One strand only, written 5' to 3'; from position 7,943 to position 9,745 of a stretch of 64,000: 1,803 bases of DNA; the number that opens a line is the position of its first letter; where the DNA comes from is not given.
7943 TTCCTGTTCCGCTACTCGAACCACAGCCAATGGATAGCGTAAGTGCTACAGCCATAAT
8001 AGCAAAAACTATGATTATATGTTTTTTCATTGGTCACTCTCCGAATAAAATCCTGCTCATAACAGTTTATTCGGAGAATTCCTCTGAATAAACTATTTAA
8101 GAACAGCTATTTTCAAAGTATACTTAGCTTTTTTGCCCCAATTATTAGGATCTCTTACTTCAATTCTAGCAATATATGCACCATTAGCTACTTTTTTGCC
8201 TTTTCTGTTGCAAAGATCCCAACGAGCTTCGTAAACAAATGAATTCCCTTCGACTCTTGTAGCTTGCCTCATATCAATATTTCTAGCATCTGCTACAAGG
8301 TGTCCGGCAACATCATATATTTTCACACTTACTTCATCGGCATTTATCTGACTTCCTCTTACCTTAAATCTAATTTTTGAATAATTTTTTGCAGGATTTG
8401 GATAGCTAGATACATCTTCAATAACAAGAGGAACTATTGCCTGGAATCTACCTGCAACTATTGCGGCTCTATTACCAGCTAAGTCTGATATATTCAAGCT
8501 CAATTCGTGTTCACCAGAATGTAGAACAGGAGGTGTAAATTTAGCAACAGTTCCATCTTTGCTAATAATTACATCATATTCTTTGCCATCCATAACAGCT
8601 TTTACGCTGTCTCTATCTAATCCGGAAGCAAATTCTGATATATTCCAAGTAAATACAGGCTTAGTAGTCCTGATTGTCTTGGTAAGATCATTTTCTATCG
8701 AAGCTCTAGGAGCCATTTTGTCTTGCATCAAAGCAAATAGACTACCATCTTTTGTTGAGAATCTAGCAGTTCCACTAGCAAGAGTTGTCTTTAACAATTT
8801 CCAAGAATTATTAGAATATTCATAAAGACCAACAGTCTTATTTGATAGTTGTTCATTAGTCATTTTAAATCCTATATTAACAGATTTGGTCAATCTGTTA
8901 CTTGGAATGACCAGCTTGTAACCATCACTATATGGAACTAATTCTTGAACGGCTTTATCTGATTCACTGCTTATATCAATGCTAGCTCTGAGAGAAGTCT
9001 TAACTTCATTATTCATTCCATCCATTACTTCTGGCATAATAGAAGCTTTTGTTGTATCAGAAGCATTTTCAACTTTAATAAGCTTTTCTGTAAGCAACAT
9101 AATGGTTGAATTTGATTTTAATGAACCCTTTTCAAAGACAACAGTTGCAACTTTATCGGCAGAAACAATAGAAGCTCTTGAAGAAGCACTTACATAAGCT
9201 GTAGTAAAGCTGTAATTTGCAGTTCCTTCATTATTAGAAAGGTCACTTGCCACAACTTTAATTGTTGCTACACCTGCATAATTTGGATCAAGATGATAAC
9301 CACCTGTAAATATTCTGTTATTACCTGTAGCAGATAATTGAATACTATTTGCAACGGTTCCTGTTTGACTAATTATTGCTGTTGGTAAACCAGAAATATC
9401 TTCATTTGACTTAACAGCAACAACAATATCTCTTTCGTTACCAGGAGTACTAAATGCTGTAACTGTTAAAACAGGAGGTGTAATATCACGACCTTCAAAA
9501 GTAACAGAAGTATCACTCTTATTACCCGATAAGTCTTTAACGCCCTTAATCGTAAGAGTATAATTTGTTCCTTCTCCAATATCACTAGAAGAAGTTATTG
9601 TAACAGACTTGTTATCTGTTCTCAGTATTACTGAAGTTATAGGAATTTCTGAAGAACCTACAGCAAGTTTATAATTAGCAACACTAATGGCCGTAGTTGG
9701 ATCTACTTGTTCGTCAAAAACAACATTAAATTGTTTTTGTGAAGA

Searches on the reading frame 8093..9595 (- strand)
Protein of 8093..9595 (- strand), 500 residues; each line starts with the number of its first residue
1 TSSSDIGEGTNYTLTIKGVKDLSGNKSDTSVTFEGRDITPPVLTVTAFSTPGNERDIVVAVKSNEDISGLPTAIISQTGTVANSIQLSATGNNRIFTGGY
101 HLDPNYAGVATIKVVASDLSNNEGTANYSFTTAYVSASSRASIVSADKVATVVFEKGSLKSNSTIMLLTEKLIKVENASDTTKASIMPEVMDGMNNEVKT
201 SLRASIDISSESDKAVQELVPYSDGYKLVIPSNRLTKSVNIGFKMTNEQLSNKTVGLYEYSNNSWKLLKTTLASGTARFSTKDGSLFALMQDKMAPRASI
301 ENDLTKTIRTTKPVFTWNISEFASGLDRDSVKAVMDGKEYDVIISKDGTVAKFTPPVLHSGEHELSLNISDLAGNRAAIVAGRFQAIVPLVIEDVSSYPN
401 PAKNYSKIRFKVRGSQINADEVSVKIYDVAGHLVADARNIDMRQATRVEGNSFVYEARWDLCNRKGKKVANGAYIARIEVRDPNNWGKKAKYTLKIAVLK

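Call 49: search_protein_families(library=ncbifam, proteins=[window:8093-9595:-], max_evalue=0.01)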
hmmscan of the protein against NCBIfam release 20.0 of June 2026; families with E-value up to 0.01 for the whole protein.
window:8093-9595:- (500 aa): 5 families
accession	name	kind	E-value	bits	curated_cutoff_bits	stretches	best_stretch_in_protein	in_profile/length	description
NF033707.1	T9SS_sortase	equivalog_domain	2.1e-16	58.8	420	1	348-496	952-1092/1095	type IX secretion system sortase PorU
NF052323.1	T9SSA_dep_M6i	equivalog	2.4e-10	39.1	600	1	393-500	956-1043/1043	T9SS-dependent M6-like inactivated metalloprotease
TIGR04183.1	Por_Secre_tail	domain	0.00025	21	23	1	398-479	2-59/72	T9SS type A sorting domain-containing protein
NF038113.1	T9SSA_dep_M36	equivalog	0.0014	16.8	885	1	393-449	791-842/869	T9SS-dependent M36 family metallopeptidase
NF005176.1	PRK06655.1-1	equivalog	0.0016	18.4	230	1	409-481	87-150/197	flagellar hook assembly protein FlgD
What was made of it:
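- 8093..18118 (-): Giant B, 3341 aa: collinear paralog of giant A. TIGR04183 21 bits, just below cut-off 23 (call 49).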
